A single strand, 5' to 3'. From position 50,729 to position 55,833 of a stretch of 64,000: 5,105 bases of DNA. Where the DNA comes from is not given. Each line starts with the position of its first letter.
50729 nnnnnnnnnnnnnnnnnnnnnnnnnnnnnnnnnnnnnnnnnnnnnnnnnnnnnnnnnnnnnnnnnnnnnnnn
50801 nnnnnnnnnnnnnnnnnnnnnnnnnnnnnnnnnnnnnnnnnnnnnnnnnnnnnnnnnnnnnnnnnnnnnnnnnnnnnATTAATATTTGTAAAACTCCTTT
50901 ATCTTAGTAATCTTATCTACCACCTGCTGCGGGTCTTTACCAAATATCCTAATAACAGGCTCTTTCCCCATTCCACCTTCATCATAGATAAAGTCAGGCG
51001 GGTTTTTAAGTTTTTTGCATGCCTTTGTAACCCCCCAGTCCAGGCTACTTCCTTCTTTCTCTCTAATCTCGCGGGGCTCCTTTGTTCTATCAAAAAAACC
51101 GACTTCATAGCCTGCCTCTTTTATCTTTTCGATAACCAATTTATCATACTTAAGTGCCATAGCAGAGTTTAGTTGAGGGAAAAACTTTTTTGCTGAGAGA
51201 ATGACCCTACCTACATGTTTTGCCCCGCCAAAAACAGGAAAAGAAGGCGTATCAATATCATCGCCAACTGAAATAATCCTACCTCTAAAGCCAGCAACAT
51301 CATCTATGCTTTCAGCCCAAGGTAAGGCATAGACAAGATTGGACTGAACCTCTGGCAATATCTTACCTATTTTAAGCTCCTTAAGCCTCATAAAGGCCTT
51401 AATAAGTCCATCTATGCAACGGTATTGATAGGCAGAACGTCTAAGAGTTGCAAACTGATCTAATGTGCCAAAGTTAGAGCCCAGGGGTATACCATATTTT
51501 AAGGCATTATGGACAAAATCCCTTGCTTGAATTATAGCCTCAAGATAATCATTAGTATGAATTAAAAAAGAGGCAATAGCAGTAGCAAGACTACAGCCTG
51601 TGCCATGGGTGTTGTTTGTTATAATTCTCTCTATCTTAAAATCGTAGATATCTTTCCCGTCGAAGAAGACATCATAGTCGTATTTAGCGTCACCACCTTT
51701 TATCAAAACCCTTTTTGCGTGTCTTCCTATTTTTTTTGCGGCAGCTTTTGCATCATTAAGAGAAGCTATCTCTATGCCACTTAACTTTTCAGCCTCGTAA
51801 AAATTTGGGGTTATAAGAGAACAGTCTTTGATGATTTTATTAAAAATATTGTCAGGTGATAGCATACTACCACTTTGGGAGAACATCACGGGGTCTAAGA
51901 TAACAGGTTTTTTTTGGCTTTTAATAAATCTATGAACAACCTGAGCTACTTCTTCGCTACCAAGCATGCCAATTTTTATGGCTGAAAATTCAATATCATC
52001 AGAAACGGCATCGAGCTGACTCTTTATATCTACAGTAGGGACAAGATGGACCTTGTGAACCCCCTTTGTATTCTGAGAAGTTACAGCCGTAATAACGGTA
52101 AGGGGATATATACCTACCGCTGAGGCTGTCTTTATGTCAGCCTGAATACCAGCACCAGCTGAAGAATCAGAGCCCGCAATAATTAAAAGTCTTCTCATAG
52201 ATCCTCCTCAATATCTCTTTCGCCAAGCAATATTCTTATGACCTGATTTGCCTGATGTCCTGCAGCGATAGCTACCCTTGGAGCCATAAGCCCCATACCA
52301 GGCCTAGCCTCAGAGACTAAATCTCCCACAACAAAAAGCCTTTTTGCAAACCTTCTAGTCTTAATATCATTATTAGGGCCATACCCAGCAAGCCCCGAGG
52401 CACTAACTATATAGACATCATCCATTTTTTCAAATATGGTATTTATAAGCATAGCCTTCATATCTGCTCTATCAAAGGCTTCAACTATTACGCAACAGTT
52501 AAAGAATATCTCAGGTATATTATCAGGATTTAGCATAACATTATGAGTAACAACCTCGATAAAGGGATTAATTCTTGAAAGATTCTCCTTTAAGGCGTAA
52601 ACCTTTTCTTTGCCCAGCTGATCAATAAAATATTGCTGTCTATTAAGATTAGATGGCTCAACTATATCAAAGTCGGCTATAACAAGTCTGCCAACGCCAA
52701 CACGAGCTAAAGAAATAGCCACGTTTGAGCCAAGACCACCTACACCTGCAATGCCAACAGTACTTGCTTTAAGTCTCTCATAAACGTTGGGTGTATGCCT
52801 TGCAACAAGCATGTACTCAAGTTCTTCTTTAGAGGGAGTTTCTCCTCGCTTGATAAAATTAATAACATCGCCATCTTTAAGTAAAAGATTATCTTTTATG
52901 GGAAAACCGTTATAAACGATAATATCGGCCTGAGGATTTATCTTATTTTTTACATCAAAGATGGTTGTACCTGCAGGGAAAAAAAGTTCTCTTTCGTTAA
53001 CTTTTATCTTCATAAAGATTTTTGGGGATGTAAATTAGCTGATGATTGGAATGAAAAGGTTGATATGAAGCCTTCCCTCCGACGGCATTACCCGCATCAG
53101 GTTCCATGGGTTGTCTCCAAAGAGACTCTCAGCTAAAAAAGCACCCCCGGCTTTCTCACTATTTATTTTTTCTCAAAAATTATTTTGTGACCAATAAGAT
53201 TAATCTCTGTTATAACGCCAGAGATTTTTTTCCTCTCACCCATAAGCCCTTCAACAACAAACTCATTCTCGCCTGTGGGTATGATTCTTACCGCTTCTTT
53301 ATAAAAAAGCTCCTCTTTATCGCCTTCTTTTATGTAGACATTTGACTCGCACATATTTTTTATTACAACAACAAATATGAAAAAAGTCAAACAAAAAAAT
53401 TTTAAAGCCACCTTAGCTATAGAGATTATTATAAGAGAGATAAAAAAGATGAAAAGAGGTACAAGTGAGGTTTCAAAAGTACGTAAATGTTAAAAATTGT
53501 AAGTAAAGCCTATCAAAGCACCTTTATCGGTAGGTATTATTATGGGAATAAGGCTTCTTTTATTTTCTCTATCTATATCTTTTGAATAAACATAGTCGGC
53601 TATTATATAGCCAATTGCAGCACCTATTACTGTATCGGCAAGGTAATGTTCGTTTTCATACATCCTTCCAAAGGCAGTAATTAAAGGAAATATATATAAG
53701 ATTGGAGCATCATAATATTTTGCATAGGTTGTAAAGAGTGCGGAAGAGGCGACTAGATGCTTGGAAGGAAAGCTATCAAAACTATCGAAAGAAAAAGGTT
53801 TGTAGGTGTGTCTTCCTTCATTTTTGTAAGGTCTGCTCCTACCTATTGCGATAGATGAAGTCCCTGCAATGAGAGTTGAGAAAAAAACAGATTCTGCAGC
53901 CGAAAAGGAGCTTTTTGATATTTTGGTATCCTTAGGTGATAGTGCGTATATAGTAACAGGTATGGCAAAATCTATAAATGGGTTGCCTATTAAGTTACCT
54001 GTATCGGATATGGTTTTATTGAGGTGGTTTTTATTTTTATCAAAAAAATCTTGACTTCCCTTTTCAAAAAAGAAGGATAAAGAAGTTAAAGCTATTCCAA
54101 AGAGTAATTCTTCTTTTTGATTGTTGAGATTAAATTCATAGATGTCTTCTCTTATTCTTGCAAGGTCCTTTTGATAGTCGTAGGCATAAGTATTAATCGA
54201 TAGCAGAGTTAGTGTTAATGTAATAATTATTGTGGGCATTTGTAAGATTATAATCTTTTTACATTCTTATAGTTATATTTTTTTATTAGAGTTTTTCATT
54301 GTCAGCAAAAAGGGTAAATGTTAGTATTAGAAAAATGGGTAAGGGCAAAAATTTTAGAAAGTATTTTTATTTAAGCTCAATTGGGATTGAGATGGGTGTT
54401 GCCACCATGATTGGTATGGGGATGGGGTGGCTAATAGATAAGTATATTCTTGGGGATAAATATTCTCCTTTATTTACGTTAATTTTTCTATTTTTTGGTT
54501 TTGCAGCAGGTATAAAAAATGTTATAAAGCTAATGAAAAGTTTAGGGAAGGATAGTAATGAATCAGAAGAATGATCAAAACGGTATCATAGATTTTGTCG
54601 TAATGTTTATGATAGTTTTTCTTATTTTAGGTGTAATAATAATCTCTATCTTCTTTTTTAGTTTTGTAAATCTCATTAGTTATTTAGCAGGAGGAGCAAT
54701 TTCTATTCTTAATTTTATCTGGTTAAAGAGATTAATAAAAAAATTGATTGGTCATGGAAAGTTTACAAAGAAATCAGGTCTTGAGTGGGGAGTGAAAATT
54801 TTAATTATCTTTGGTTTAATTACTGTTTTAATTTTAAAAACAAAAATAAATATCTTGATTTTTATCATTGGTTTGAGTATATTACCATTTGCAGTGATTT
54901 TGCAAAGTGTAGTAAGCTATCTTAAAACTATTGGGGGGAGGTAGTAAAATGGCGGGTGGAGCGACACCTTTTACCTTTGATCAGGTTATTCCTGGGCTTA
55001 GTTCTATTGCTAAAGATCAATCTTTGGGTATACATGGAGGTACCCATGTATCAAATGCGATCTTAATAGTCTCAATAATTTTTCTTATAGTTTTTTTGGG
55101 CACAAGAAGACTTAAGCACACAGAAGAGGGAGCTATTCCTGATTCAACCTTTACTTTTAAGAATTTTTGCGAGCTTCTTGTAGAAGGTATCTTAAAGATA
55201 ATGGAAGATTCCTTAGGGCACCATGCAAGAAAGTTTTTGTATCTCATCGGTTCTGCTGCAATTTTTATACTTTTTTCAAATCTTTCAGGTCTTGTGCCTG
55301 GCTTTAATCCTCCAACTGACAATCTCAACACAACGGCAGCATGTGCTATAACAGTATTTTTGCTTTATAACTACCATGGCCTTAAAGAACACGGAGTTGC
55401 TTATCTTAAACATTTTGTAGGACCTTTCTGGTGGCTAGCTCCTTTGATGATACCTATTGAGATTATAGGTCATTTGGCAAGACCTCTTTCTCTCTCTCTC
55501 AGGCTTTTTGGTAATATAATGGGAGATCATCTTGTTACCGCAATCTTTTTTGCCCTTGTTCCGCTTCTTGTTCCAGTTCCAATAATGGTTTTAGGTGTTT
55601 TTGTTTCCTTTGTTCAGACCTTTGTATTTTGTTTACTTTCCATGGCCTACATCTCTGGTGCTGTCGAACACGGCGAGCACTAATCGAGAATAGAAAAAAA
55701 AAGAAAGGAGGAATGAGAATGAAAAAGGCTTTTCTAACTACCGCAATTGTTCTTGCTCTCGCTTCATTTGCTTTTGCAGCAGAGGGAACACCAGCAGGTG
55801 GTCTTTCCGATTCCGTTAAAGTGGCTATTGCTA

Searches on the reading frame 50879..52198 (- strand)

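Call 77: search_protein_families(library=ncbifam, proteins=[window:50879-52198:-], max_evalue=1e-25)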
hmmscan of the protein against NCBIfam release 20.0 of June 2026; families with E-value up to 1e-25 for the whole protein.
window:50879-52198:- (439 aa): 7 families
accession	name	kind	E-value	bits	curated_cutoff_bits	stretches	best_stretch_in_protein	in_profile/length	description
NF006346.0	PRK08573.1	equivalog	2.7e-116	389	528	1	4-433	7-448/450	bifunctional hydroxymethylpyrimidine kinase/phosphomethylpyrimidine kinase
TIGR00097.1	HMP-P_kinase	equivalog_domain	5e-77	258.6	204.95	1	5-249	2-254/254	bifunctional hydroxymethylpyrimidine kinase/phosphomethylpyrimidine kinase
NF011301.0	PRK14713.1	equivalog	9.6e-61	206.2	512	1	2-256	22-287/534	bifunctional hydroxymethylpyrimidine kinase/phosphomethylpyrimidine kinase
NF007070.0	PRK09517.1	equivalog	9.4e-51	173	761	1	3-254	243-505/755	multifunctional thiamine-phosphate pyrophosphorylase/synthase/phosphomethylpyrimidine kinase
NF009077.0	PRK12412.1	equivalog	8.2e-49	166.4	385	1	2-247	4-260/274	pyridoxine/pyridoxal/pyridoxamine kinase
NF009078.0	PRK12413.1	equivalog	7.5e-46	156.8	225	1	3-234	5-241/253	bifunctional hydroxymethylpyrimidine kinase/phosphomethylpyrimidine kinase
NF009259.0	PRK12616.1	equivalog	1.2e-42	146.4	390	1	1-245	3-259/270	bifunctional hydroxymethylpyrimidine kinase/phosphomethylpyrimidine kinase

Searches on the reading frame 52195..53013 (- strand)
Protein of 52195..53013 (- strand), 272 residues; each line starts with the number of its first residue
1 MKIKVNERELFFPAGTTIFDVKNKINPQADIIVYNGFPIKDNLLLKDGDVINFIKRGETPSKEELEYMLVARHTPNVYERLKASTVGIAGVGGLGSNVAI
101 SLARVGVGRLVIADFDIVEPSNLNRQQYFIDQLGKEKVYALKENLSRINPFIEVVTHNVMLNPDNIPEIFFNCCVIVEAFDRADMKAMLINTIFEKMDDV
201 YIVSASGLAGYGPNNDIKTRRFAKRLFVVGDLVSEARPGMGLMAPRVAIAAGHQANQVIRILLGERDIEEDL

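Call 77: search_protein_families(library=ncbifam, proteins=[window:52195-53013:-], max_evalue=1e-25)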
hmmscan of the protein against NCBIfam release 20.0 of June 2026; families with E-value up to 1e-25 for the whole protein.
window:52195-53013:- (272 aa): 2 families
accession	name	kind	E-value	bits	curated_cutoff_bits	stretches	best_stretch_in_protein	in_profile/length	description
NF006395.0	PRK08644.1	equivalog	1.9e-90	302.2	159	1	54-266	1-213/215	sulfur carrier protein ThiS adenylyltransferase ThiF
TIGR02354.1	thiF_fam2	equivalog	2.7e-80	269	152.2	1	63-262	1-200/200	thiamine biosynthesis protein ThiF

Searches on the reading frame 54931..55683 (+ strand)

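Call 77: search_protein_families(library=ncbifam, proteins=[window:54931-55683:+], max_evalue=1e-25)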
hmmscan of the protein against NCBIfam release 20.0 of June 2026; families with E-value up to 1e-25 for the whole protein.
window:54931-55683:+ (250 aa): 10 families
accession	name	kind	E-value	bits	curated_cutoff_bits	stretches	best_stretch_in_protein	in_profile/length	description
NF004481.0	PRK05815.2-3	equivalog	6.3e-61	205.9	227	1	46-248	28-221/225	F0F1 ATP synthase subunit A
NF009955.0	PRK13421.1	equivalog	3.5e-44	151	302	1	36-249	15-221/231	F0F1 ATP synthase subunit A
TIGR03306.1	altF1_A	exception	3.2e-41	141.3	302.1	1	43-244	19-215/217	alternate F1F0 ATPase, F0 subunit A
TIGR01131.1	ATP_synt_6_or_A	equivalog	5.1e-40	137.8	102.6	1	44-244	18-226/227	F0F1 ATP synthase subunit A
NF009954.0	PRK13420.1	equivalog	2.1e-39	135.6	272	1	36-248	15-220/229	F0F1 ATP synthase subunit A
NF004486.0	PRK05815.3-4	equivalog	4e-35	121.6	272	1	35-246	20-224/224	F0F1 ATP synthase subunit A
NF004482.0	PRK05815.2-4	equivalog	5.9e-35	121.2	225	1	42-248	33-251/252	F0F1 ATP synthase subunit A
NF009953.0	PRK13419.1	equivalog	1.6e-32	113.2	460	1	38-250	111-335/346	F0F1 ATP synthase subunit A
NF004484.0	PRK05815.3-2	equivalog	2.4e-27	96.2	234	1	45-247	28-226/226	F0F1 ATP synthase subunit A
NF004479.0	PRK05815.1-4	equivalog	9.2e-26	90.6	268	0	38-247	18-236/238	F0F1 ATP synthase subunit A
